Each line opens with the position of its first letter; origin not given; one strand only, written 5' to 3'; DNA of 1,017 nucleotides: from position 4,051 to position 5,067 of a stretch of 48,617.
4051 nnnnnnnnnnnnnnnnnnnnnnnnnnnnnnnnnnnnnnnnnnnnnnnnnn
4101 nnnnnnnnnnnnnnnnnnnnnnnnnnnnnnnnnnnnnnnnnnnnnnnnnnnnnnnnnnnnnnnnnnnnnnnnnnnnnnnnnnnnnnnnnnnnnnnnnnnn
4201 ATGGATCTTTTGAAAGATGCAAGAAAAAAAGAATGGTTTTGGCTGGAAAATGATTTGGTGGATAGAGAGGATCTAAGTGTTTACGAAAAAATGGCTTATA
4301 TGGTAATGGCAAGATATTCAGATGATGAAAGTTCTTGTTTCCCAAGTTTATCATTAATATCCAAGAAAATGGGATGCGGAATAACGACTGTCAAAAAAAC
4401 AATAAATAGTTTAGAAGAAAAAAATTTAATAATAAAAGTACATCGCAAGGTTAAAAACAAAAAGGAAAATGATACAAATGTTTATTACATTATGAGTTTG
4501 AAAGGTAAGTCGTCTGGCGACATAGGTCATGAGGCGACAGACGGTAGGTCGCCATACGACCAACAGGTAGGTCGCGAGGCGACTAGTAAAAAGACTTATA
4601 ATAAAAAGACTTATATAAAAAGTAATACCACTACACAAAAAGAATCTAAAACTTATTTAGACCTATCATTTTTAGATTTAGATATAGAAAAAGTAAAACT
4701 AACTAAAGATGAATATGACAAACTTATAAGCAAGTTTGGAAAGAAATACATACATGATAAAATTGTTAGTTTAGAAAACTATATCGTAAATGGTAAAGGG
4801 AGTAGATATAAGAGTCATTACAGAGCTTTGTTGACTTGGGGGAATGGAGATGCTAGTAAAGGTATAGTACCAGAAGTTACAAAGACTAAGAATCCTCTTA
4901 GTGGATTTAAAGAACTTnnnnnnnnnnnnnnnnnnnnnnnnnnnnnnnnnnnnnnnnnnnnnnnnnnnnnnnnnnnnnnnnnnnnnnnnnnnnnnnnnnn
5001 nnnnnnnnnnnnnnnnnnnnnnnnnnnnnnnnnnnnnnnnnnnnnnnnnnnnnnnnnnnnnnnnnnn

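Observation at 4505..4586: GC-rich repeat island inside the DnaD-like initiator gene: candidate phage origin embedded in the coding sequence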

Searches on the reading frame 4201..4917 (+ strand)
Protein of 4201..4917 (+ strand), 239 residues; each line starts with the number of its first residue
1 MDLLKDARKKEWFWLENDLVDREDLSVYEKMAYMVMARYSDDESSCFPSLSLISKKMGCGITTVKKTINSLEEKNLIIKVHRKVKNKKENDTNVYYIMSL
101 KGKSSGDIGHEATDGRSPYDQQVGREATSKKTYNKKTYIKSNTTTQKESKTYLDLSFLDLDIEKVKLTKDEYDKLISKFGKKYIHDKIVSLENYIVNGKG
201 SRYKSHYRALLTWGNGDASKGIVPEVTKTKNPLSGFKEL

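Call 5: search_protein_families(library=pfam, proteins=[window:4201-4917:+], max_evalue=0.1)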
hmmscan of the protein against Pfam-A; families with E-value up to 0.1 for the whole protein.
window:4201-4917:+ (239 aa): 4 families
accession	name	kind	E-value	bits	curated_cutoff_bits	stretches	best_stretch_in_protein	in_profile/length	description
PF13730.12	HTH_36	-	1.1e-14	54.4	25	1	24-77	2-55/55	Helix-turn-helix domain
PF01978.25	TrmB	-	0.014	15.7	25.6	1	24-92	5-59/68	Sugar-specific transcriptional regulator TrmB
PF21984.2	DnaD_N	-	0.02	15.5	27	1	40-89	28-77/101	DnaD N-terminal domain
PF16127.10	DUF4839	-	0.021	15.4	25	1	162-221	6-65/123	Domain of unknown function (DUF4839)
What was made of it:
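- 4201..4920 (+): Initiator gene, 239 aa: HTH_36 winged-helix N-domain, disordered linker, small helical C-domain. Pfam HTH_36 1.1e-14 (call 5).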

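Call 6: search_protein_families(library=phrogs, proteins=[window:4201-4917:+], max_evalue=0.01)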
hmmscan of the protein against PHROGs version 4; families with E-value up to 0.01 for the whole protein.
window:4201-4917:+ (239 aa): 21 families
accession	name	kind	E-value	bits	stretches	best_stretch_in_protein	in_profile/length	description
phrog_270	-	DNA, RNA and nucleotide metabolism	2.7e-32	113.6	1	1-232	17-259/383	replication initiation protein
phrog_428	-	DNA, RNA and nucleotide metabolism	5.3e-16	59.8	1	3-182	81-244/455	replication initiation protein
phrog_1032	-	DNA, RNA and nucleotide metabolism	4.1e-14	54.2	1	34-142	24-135/281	replication initiation protein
phrog_186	-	DNA, RNA and nucleotide metabolism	1.5e-12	48.8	1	5-154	15-175/308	DnaD-like helicase loader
phrog_391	-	DNA, RNA and nucleotide metabolism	3e-11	44.5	1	24-148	14-148/298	replication initiation O-like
phrog_678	-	DNA, RNA and nucleotide metabolism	1.4e-10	42.2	1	29-161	52-196/346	replication initiation O-like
phrog_26369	-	DNA, RNA and nucleotide metabolism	1.2e-09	38.7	1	32-98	64-131/347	replication initiation protein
phrog_13246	-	DNA, RNA and nucleotide metabolism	5.1e-09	37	1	164-213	165-213/250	replisome organizer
phrog_8102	-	DNA, RNA and nucleotide metabolism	1.5e-08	35.1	1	16-100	23-109/337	replication initiation protein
phrog_11896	-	DNA, RNA and nucleotide metabolism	2.4e-08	35.2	1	34-112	27-102/225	primosomal protein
phrog_1835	-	DNA, RNA and nucleotide metabolism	2.9e-06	27.9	1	46-156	66-176/301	HTH DNA binding protein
phrog_15053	-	unknown function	8.4e-06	26.2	1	17-98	31-117/343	-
phrog_4617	-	DNA, RNA and nucleotide metabolism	1.6e-05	25.7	1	30-103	20-92/223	replication initiation protein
phrog_8540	-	DNA, RNA and nucleotide metabolism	4.4e-05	24.8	1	29-149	19-135/196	replication initiation O-like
phrog_345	-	DNA, RNA and nucleotide metabolism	5.4e-05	24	1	25-145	45-178/297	replication initiation O-like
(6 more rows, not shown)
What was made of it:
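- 4201..4920 (+): PHROG 270 'replication initiation protein' 2.7e-32 (call 6).
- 4666..4860 (+): Coding region of the C-terminal three-helix domain (aa 156-220). Presumed to recruit the replisome or helicase; function inferred. PHROG 13246 'replisome organizer' 5e-9 (call 6).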

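Call 8: search_dna_similar(query=window:4201-4917:+, collection=phages, mode=protein, max_rows=60, rows=spread)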
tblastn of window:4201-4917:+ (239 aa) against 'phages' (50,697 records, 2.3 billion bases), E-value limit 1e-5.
Records with a match: 14; places in all: 14; records where one place covers at least 80% of the query: 0.
Best place of each record, by identity: <60% 14.
By first word of the organism name: Bacillus 7; Clostridioides 2; Clostridium 2; Caudovirus 1; Parageobacillus 1; Vibrio 1.
By host as written in the record: Clostridium difficile 2; Bacillus thuringiensis 2; Bacillus cereus 2; Clostridioides difficile Semix9 1; Clostridioides difficile 1; Bacillus cereus NC7401/2455 1; Bacillus cereus IS075 1; Bacillus cereus 367-H 1; and 3 more.
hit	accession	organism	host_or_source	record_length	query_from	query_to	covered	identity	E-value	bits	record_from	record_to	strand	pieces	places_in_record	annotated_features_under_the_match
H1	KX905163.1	Clostridioides phage phiSemix9P1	Clostridioides difficile Semix9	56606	1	150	63%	56.1%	3e-45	166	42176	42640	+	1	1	regulatory protein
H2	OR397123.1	Clostridioides phage AR1074-1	Clostridioides difficile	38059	1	151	63%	45.2%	1e-32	130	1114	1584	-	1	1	hypothetical protein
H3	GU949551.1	Clostridium phage phiCD6356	Clostridium difficile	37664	1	151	63%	44.6%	2e-28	118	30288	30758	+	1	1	putative phage replication protein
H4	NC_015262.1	Clostridium phage phiCD6356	Clostridium difficile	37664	1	151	63%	44.6%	2e-28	118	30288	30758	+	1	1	replication initiation protein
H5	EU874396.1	Bacillus phage IEBH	Bacillus thuringiensis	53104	8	115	45%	39.5%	7e-15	79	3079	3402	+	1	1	DNA replication protein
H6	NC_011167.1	Bacillus phage IEBH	Bacillus thuringiensis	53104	8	115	45%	39.5%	7e-15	79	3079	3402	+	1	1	DnaD-like helicase loader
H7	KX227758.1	Bacillus phage PfNC7401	Bacillus cereus NC7401/2455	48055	8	115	45%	39.5%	7e-15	79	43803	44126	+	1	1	replication protein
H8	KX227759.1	Bacillus phage PfIS075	Bacillus cereus IS075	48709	8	115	45%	39.5%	7e-15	79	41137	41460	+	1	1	replication protein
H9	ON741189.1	Bacillus phage vB_BceS_LY4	Bacillus cereus 367-H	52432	8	115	45%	39.5%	7e-15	79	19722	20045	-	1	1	DNA replication protein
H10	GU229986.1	Bacillus phage 250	Bacillus cereus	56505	8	115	45%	39.5%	7e-15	79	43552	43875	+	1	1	DNA replication protein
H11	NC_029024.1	Bacillus phage 250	Bacillus cereus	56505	8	115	45%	39.5%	7e-15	79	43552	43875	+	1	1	DnaD-like helicase loader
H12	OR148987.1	Caudovirus D_HF5_3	Homo sapiens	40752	4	135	55%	31.3%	2e-9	63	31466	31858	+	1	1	hypothetical protein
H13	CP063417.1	Parageobacillus phage JGon-2020a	Parageobacillus thermoglucosidasius 23.6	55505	3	117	48%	33.3%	5e-11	68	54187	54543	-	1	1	record has no annotation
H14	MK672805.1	Vibrio phage Va_PF430-3_p42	Vibrio anguillarum strain PF430-3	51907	24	120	41%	29.5%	9e-7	55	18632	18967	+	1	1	hypothetical protein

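Call 9: get_annotated_region(hit=H1, flank=2500)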
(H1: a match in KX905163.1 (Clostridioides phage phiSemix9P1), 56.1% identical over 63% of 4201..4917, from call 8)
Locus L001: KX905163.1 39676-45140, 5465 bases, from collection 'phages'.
description: Clostridioides phage phiSemix9P1, complete genome.
organism: Clostridioides phage phiSemix9P1 (NCBI taxid 1971232)
taxonomy: Viruses; Duplodnaviria; Heunggongvirae; Uroviricota; Caudoviricetes
host: Clostridioides difficile Semix9; source: soil; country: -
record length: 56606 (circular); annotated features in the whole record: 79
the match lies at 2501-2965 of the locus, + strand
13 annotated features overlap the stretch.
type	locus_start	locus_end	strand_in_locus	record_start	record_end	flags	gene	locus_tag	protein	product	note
CDS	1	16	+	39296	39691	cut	-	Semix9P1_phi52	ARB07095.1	hypothetical protein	-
repeat_region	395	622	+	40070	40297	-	-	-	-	CRISPR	-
CDS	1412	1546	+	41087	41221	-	-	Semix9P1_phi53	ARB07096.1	hypothetical protein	-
CDS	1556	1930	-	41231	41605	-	-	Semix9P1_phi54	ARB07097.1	y4mF family transcriptional regulator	transcriptional regulator, y4mF family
CDS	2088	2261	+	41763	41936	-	-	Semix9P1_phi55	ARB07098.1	hypothetical protein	-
CDS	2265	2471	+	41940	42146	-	-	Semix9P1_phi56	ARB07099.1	hypothetical protein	-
CDS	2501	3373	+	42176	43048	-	-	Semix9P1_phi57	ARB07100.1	regulatory protein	Conserved phage C-terminus (Phg_2220_C)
CDS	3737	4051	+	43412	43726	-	-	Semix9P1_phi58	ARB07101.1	hypothetical protein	-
CDS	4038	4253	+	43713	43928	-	-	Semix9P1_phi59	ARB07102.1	hypothetical protein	-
CDS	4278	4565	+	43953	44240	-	-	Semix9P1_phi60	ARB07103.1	hypothetical protein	-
CDS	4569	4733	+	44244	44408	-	-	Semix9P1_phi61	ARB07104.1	hypothetical protein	-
CDS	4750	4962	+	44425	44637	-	-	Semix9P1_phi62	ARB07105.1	hypothetical protein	-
CDS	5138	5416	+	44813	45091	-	-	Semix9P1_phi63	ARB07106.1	hypothetical protein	-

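Call 10: get_annotated_region(hit=H3, flank=2500)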
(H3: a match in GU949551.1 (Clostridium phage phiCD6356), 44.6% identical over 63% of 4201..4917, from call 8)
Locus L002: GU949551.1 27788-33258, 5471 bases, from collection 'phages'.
description: Clostridium phage phiCD6356, complete genome.
organism: Clostridium phage phiCD6356 (NCBI taxid 864178)
taxonomy: Viruses; Duplodnaviria; Heunggongvirae; Uroviricota; Caudoviricetes
host: Clostridium difficile; source: -; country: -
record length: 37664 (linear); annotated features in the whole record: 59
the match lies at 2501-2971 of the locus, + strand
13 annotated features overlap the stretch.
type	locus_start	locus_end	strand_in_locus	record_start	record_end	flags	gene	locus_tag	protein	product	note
CDS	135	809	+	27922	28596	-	-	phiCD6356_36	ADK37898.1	hypothetical protein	-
CDS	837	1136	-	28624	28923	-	-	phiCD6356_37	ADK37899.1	helix-turn-helix domain protein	-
CDS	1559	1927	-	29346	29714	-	-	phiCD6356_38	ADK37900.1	helix-turn-helix domain protein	-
CDS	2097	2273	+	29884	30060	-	-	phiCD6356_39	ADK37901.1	hypothetical protein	-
CDS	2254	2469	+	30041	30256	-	-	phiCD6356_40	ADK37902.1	hypothetical protein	-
CDS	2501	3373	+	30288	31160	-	-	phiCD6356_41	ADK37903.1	putative phage replication protein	-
CDS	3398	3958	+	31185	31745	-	-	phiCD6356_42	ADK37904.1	hypothetical protein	-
CDS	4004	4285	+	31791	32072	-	-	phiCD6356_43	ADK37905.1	hypothetical protein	-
CDS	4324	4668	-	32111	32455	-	-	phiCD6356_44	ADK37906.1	hypothetical protein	-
CDS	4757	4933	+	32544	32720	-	-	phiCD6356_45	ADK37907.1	hypothetical protein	-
CDS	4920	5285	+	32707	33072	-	-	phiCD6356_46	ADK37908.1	hypothetical protein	-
CDS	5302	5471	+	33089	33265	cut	-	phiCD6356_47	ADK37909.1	hypothetical protein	-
CDS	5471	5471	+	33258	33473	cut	-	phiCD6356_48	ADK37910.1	hypothetical protein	-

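Call 11: get_annotated_region(hit=H2, flank=2500)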
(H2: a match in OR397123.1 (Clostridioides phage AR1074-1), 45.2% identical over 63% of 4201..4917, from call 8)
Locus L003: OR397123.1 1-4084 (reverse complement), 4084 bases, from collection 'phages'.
description: Clostridioides phage AR1074-1, complete genome.
organism: Clostridioides phage AR1074-1 (NCBI taxid 3068252)
taxonomy: Viruses; Duplodnaviria; Heunggongvirae; Uroviricota; Caudoviricetes
host: Clostridioides difficile; source: Homo sapiens; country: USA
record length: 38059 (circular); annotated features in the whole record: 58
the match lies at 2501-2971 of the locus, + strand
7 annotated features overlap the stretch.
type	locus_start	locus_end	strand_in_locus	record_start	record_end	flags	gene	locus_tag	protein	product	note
CDS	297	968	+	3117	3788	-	-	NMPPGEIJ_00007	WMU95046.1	hypothetical protein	-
CDS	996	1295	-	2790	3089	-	-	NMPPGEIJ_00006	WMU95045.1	hypothetical protein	-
CDS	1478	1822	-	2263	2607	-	-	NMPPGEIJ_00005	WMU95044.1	hypothetical protein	-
CDS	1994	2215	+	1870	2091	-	-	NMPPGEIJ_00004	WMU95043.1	hypothetical protein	-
CDS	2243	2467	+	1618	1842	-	-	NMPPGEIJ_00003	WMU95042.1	hypothetical protein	-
CDS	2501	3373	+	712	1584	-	-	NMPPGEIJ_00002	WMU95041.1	hypothetical protein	-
CDS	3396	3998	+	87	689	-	-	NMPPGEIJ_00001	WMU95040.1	hypothetical protein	-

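Call 12: get_annotated_region(hit=H5, flank=2500)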
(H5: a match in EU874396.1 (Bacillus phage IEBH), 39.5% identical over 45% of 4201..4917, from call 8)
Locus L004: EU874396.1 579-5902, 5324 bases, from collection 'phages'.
description: Bacillus phage IEBH, complete genome.
organism: Bacillus phage IEBH (NCBI taxid 2884422)
taxonomy: Viruses; Duplodnaviria; Heunggongvirae; Uroviricota; Caudoviricetes; Cecivirus; Cecivirus IEBH
host: Bacillus thuringiensis; source: -; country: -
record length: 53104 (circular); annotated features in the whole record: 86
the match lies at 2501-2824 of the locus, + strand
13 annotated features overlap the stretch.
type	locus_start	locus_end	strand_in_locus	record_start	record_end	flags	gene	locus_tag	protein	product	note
CDS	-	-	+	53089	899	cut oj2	-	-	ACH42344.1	hypothetical protein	-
CDS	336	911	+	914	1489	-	-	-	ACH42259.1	hypothetical protein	-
CDS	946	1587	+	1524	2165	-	-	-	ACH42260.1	hypothetical protein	-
CDS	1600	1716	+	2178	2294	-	-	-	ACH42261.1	hypothetical protein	-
CDS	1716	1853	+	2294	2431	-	-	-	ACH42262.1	hypothetical protein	-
CDS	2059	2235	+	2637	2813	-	-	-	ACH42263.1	hypothetical protein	-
CDS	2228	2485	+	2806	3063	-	-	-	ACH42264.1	hypothetical protein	-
CDS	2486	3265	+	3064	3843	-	-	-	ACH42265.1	DNA replication protein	contains DNAD superfamily motif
CDS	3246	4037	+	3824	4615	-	-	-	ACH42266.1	DNA replication protein DnaC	ABC-ATPase superfamily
CDS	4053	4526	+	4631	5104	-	-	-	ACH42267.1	hypothetical protein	-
CDS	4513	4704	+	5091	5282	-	-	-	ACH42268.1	hypothetical protein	-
CDS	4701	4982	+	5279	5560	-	-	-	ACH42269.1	hypothetical protein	-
CDS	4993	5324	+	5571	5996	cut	-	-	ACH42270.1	hypothetical protein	-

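Call 20: find_related_loci(query=window:4201-4917:+, collection=viral_contigs, flank=3000)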
Query window:4201-4917:+ (239 aa) in viral_contigs; peptide patterns used: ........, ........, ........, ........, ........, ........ (x = any residue, [..] = any of these).
29 stretches matched a pattern; 14 encode a relative of the query (tblastn E <= 1e-3); 14 distinct loci.
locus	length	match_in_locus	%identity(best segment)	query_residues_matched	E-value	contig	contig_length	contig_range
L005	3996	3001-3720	98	1-239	1e-158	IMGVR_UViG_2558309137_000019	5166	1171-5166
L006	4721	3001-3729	74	1-239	2e-116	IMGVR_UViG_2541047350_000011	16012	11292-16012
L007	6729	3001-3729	74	1-239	2e-116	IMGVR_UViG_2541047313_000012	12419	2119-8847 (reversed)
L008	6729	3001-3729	74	1-239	2e-116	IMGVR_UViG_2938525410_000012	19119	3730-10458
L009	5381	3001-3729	72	1-239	7e-113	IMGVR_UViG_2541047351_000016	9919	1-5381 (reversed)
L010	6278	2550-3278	72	1-239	7e-113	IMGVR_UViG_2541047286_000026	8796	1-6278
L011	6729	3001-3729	70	1-239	2e-110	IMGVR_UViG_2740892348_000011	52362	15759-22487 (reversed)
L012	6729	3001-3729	67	1-239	2e-101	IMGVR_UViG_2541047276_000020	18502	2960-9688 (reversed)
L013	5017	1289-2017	67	1-239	2e-101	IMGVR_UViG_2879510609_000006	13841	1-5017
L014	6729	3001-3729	67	1-239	2e-101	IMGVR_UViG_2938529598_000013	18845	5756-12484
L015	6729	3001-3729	67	1-239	6e-104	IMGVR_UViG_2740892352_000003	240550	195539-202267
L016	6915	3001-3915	77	1-239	2e-70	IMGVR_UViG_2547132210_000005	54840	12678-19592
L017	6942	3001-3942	67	1-239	3e-61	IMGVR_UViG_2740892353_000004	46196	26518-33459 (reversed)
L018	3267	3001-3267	100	1-89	2e-55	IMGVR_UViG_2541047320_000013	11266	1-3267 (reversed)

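Call 21: find_related_loci(query=window:4201-4917:+, collection=genome_contigs, flank=3000)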
Query window:4201-4917:+ (239 aa) in genome_contigs; peptide patterns used: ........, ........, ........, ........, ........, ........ (x = any residue, [..] = any of these).
166 stretches matched a pattern; 1 encode a relative of the query (tblastn E <= 1e-3); 1 distinct loci.
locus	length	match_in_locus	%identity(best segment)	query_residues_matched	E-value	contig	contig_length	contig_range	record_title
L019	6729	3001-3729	67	1-239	2e-107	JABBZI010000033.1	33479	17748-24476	Clostridioides difficile strain HC132 NODE_33_length_33479_cov_139.576, whole genome shotgun sequence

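Call 56: find_homologous_proteins(query=window:4201-4917:+, max_evalue=0.00001)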
Query window:4201-4917:+ (239 aa): 88 proteins with E <= 0.00001 among 428 candidates.
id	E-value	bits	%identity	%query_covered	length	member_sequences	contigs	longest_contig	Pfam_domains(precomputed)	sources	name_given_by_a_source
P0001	3.8e-153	526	93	100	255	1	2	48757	PF13730.13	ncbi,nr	ncbi:TPA: helix-turn-helix domain-containing protein [Clostridioides difficile]|nr:helix-turn-helix 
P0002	4.0e-148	510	98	100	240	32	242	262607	PF13730.13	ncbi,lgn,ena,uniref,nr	ncbi:TPA: helix-turn-helix domain-containing protein [Clostridioides difficile]|uniref:helix-turn-he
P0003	5.7e-145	499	95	100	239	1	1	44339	PF13730.13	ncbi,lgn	ncbi:TPA: helix-turn-helix domain-containing protein [Clostridioides difficile]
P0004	3.6e-109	382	62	91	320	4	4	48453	PF13730.13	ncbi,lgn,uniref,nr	ncbi:helix-turn-helix domain-containing protein [Clostridioides difficile]|uniref:helix-turn-helix d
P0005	8.2e-108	378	73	100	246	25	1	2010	PF13730.13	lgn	-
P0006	4.9e-107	375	76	100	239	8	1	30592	PF13730.13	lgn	-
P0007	2.9e-106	373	74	100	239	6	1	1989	PF13730.13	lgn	-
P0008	2.2e-105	370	73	100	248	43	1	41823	PF13730.13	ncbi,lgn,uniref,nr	ncbi:helix-turn-helix domain-containing protein [Clostridioides difficile]|uniref:helix-turn-helix d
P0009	2.7e-105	369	93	51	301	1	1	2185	PF13730.13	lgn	-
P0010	1.4e-104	367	72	100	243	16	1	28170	PF13730.13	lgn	-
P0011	2.6e-104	366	65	100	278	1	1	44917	PF13730.13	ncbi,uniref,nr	ncbi:helix-turn-helix domain-containing protein [Clostridioides difficile]|uniref:helix-turn-helix d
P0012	2.8e-104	366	69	100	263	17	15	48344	PF13730.13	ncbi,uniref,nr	ncbi:helix-turn-helix domain-containing protein [Clostridioides difficile]|uniref:helix-turn-helix d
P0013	9.3e-104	364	72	100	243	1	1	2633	PF13730.13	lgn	-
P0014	1.4e-103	364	72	100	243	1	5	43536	PF13730.13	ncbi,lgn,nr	ncbi:TPA: helix-turn-helix domain-containing protein [Clostridioides difficile]|nr:helix-turn-helix 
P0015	1.7e-103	364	72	100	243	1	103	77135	PF13730.13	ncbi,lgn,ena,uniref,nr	ncbi:TPA: helix-turn-helix domain-containing protein [Clostridioides difficile]|uniref:helix-turn-he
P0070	3.3e-60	222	84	54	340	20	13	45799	-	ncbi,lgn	ncbi:TPA: hypothetical protein ACG3IZ_003560 [Clostridioides difficile]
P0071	4.4e-57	212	79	59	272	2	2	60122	PF09524.16,PF13730.13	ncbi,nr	ncbi:hypothetical protein C4097_00070 [Clostridioides difficile]|nr:hypothetical protein [Clostridio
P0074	3.0e-50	189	65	53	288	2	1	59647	PF09524.16,PF13730.13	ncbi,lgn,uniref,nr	ncbi:conserved phage C-terminal domain-containing protein [Clostridioides sp. ES-S-0006-03]|uniref:c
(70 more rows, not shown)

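Call 58: find_encoding_contigs(protein=P0071, flank=1500, max_places=1)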
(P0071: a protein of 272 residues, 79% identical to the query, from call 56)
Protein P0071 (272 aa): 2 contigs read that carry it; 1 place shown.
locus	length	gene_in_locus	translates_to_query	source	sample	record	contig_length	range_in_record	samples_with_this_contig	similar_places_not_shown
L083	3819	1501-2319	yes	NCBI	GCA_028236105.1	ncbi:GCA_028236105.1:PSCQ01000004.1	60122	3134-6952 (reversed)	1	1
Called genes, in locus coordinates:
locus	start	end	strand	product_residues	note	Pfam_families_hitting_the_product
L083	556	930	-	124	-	PF13560:HTH_31 (weak), PF01381:HTH_3, PF12844:HTH_19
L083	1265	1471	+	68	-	-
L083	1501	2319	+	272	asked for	PF13730:HTH_36, PF09524:Phg_2220_C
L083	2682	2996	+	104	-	-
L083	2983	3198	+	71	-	-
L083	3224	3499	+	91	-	-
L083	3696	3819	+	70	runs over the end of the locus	-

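Call 59: find_encoding_contigs(protein=P0074, flank=1500, max_places=1)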
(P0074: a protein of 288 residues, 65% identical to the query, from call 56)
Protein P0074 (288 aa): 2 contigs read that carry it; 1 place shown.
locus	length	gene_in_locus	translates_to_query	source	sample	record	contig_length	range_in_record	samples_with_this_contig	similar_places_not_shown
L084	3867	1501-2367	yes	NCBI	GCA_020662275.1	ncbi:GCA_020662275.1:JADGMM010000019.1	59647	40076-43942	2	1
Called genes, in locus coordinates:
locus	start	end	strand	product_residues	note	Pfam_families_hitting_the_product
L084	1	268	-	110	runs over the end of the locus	PF12844:HTH_19, PF01381:HTH_3, PF04545:Sigma70_r4 (faint)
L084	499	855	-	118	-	PF12844:HTH_19, PF13560:HTH_31, PF01381:HTH_3, PF13443:HTH_26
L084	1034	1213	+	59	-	-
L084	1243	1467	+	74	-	-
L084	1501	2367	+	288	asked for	PF13730:HTH_36, PF09524:Phg_2220_C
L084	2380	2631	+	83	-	-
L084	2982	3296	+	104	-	-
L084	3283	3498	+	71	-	-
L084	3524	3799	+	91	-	-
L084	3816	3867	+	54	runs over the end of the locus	-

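Call 60: find_encoding_contigs(protein=P0001, flank=1500, max_places=1)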
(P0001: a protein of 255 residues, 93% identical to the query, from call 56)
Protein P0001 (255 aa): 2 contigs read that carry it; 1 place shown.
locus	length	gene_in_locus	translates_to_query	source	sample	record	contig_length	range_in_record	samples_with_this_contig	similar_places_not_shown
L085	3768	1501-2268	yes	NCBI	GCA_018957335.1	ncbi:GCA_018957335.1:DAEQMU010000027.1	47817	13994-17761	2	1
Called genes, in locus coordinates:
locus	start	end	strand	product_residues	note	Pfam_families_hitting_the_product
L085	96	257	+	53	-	-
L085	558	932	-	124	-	PF13560:HTH_31 (weak), PF01381:HTH_3, PF12844:HTH_19, PF22495:HTH_92 (faint)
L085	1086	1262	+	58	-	-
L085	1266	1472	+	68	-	-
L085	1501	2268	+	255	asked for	PF13730:HTH_36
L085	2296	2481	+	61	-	-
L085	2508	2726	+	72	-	-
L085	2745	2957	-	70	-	-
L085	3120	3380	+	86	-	-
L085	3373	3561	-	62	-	-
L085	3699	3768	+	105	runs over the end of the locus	-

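Call 61: find_encoding_contigs(protein=P0003, flank=1500, max_places=1)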
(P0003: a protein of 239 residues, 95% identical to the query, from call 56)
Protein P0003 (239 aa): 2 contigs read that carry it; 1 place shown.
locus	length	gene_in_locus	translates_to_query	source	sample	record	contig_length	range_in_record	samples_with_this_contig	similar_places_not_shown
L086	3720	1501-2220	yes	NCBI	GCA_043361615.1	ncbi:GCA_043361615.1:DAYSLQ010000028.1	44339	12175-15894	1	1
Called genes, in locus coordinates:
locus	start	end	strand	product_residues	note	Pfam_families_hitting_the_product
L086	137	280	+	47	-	-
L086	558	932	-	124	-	PF13560:HTH_31 (weak), PF01381:HTH_3, PF12844:HTH_19, PF22495:HTH_92 (faint)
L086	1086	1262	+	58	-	-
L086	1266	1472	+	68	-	-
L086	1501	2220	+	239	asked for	PF13730:HTH_36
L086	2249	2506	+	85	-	-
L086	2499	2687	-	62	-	-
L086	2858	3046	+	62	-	-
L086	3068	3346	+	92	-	-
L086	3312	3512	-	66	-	-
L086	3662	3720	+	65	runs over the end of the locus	-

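Call 66: search_protein_families(library=pfam, proteins=[L001:2501-3370:+, L004:2486-3262:+, P0070], max_evalue=0.01)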
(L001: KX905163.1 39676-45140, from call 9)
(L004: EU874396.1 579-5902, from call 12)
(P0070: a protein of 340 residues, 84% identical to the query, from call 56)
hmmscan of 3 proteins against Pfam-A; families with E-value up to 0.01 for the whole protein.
L001:2501-3370:+ (290 aa): 6 families
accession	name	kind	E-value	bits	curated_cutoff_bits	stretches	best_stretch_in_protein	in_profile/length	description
PF09524.15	Phg_2220_C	-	3.2e-30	104.5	27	1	165-237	1-73/73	Conserved phage C-terminus (Phg_2220_C)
PF13730.12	HTH_36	-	5.3e-16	58.6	25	1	24-77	2-55/55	Helix-turn-helix domain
PF01978.25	TrmB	-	1.5e-05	25.2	25.6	1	24-83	5-58/68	Sugar-specific transcriptional regulator TrmB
PF21984.2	DnaD_N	-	0.0004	21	27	1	31-86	18-74/101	DnaD N-terminal domain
PF13412.12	HTH_24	-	0.0076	16.2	21.9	0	49-78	19-48/48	Winged helix-turn-helix DNA-binding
PF22381.2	Staph_reg_Sar_Rot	-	0.0078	16.7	27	1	33-80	17-61/85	Transcriptional regulator SarA/Rot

L004:2486-3262:+ (259 aa): 5 families
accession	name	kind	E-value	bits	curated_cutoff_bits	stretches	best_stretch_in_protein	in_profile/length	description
PF07261.16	DnaB_2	-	2.2e-15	56.6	22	1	161-228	1-72/74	Replication initiation and membrane attachment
PF13730.12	HTH_36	-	8.1e-13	48.4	25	1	23-76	3-55/55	Helix-turn-helix domain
PF01978.25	TrmB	-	1.9e-05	24.9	25.6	1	22-93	5-62/68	Sugar-specific transcriptional regulator TrmB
PF21984.2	DnaD_N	-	0.00019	22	27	1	37-87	26-76/101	DnaD N-terminal domain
PF13463.12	HTH_27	-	0.0009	19.9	22.2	1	50-85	22-57/68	Winged helix DNA-binding domain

P0070 (340 aa): 0 families
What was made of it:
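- On SPP1 gp38-like replisome organisers: Present in SPP1 gp38 and in the relatives phiSemix9P1 and P0071/P0074 (calls 58, 59, 66).
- Closest known: Bacillus phage SPP1 gp38 with oriL inside gene 38. Same: Close relatives of the window protein (phiSemix9P1, phiCD6356) carry the same Phg_2220_C C-domain (call 66).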
